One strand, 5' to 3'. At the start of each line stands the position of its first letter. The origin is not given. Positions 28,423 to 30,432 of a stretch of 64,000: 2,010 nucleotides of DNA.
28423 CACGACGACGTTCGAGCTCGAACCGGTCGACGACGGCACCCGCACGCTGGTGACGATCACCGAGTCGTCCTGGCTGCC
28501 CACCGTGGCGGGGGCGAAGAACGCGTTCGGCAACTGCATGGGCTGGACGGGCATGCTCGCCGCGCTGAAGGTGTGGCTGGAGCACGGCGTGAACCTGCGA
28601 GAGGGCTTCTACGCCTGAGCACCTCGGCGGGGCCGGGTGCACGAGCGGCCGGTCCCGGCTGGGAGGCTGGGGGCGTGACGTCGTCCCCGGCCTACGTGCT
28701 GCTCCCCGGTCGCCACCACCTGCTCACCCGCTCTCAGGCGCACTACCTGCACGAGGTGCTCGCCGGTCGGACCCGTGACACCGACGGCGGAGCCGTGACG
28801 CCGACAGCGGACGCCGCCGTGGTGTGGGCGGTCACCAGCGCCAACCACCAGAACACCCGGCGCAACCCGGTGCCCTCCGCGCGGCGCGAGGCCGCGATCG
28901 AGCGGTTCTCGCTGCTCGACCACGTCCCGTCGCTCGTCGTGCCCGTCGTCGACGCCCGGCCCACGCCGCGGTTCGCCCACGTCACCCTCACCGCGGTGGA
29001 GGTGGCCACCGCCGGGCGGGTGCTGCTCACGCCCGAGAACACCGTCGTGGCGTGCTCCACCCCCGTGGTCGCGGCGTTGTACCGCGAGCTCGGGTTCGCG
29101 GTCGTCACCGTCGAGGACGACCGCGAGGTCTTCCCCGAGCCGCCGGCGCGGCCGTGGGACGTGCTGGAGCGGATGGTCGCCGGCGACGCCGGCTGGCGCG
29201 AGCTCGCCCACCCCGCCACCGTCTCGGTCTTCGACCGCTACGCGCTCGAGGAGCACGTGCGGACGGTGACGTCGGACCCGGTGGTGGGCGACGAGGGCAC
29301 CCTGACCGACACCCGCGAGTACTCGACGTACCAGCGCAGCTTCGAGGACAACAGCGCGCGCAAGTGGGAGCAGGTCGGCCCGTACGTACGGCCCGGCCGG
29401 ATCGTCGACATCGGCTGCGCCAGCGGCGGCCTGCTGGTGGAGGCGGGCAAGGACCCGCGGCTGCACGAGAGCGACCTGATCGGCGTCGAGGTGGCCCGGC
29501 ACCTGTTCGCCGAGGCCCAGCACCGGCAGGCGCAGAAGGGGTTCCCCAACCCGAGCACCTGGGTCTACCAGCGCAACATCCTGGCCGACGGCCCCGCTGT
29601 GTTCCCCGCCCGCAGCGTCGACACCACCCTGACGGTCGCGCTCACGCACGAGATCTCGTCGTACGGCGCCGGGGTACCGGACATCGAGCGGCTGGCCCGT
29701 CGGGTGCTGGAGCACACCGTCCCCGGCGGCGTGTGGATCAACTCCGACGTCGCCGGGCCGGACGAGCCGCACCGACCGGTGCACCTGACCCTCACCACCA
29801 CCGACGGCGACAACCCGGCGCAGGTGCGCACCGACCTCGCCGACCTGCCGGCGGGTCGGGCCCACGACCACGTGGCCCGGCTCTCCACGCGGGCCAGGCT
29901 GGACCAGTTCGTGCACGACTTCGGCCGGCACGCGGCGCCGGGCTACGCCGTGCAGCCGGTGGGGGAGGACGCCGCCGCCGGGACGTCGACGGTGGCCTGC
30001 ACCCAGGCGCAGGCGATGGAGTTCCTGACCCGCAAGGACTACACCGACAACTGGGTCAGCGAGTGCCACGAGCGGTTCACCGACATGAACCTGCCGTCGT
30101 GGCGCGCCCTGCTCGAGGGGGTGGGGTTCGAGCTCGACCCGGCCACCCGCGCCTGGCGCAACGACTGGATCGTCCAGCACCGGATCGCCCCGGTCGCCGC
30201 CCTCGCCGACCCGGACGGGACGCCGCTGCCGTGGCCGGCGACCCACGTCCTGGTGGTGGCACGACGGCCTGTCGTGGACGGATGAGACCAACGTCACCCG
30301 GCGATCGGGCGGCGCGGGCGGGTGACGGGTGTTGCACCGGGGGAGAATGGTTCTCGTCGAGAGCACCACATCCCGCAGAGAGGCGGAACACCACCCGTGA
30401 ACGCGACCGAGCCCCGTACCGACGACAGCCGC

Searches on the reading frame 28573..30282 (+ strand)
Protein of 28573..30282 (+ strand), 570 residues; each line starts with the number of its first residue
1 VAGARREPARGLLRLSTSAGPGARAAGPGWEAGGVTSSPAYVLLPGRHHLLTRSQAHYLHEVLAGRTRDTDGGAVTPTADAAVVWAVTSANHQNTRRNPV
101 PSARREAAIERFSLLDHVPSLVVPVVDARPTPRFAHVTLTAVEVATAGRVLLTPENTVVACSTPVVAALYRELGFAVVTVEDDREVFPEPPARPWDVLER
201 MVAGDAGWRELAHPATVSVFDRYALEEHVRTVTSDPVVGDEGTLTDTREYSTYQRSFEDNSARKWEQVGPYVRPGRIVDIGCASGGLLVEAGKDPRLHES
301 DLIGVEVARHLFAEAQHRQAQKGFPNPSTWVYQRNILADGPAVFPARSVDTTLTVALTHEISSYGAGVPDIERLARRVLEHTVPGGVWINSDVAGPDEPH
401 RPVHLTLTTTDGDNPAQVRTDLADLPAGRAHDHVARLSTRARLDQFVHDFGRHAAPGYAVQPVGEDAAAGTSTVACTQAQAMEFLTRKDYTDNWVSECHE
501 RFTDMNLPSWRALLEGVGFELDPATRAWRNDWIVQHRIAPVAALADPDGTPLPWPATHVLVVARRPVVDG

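Call 14: search_protein_families(library=pfam, proteins=[window:28573-30282:+], max_evalue=0.001)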
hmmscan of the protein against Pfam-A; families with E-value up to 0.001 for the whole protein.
window:28573-30282:+ (570 aa): 2 families
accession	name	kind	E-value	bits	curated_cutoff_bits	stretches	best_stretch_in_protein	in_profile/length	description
PF08242.18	Methyltransf_12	-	2.3e-05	25.5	30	1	278-387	1-97/98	Methyltransferase domain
PF13649.12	Methyltransf_25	-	0.0006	20.9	27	0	277-386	1-97/97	Methyltransferase domain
